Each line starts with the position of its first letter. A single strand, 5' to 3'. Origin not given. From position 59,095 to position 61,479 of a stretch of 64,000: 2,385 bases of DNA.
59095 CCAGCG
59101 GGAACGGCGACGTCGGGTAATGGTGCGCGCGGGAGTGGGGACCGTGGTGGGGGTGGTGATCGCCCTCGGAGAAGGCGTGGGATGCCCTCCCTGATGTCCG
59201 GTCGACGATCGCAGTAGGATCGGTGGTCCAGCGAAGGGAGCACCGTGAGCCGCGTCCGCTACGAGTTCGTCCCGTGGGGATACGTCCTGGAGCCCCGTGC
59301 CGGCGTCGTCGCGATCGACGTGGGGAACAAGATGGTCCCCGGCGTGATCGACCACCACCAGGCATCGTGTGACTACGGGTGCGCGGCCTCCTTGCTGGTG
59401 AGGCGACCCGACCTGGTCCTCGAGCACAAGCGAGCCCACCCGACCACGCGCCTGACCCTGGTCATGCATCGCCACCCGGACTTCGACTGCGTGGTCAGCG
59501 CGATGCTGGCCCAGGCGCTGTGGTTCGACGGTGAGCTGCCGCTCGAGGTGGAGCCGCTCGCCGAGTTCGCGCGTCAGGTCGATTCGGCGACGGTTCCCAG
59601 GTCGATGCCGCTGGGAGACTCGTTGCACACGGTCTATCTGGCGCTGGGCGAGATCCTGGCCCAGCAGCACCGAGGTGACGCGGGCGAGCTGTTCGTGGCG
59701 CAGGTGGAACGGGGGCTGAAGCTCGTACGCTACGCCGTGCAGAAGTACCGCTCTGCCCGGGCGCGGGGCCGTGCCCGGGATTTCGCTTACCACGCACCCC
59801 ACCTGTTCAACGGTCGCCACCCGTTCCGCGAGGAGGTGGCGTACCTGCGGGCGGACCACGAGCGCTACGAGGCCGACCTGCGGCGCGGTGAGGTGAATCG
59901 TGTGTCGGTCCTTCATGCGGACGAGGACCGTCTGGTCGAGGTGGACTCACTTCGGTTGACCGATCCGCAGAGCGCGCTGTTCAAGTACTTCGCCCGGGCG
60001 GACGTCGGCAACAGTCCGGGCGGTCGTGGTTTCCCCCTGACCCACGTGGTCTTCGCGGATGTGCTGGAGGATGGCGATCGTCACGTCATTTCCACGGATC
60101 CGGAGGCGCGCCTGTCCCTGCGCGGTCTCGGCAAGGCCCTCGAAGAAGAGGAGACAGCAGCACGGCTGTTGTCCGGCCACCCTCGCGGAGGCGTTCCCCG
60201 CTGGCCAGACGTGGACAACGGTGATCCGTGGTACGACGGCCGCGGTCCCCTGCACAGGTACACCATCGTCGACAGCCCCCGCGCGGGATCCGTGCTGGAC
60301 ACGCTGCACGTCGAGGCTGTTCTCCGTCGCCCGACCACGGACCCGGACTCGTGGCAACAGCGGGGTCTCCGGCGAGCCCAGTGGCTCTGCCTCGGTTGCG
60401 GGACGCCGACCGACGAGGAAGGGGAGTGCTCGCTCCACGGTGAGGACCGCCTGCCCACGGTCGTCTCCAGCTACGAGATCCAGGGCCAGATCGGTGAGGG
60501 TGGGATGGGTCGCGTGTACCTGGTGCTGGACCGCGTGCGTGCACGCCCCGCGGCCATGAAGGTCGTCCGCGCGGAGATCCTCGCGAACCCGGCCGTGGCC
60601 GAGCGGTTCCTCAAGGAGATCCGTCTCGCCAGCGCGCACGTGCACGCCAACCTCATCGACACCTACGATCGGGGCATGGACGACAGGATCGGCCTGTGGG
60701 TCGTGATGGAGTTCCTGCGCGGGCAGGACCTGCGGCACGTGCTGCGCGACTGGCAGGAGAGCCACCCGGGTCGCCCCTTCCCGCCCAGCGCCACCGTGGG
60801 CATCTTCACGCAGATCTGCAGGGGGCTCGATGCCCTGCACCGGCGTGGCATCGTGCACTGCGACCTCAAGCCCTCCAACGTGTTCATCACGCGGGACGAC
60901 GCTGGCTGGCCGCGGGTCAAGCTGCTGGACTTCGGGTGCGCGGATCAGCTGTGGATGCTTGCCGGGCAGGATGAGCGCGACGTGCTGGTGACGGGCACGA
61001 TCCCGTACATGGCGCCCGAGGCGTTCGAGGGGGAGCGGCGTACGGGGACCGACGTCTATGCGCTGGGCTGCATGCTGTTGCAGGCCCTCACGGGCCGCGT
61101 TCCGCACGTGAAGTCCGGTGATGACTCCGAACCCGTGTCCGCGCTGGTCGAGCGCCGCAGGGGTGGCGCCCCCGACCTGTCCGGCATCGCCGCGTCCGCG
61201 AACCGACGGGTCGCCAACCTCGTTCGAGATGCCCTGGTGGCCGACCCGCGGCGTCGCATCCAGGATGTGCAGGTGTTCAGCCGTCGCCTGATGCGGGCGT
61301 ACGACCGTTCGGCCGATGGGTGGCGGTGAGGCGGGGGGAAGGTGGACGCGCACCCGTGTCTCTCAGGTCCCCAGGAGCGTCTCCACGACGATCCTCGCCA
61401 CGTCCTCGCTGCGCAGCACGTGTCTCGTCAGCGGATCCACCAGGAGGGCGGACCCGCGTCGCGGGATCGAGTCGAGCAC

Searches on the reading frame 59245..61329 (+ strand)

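Call 70: search_protein_families(library=pfam, proteins=[window:59245-61329:+], max_evalue=0.0001)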
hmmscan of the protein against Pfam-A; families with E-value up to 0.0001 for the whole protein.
window:59245-61329:+ (694 aa): 2 families
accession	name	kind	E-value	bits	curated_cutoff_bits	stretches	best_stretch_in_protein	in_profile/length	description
PF00069.31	Pkinase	-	2.9e-39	135.5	31.7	1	410-677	1-257/263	Protein kinase domain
PF07714.23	PK_Tyr_Ser-Thr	-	8.4e-22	78.2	23.1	1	412-644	3-227/258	Protein tyrosine and serine/threonine kinase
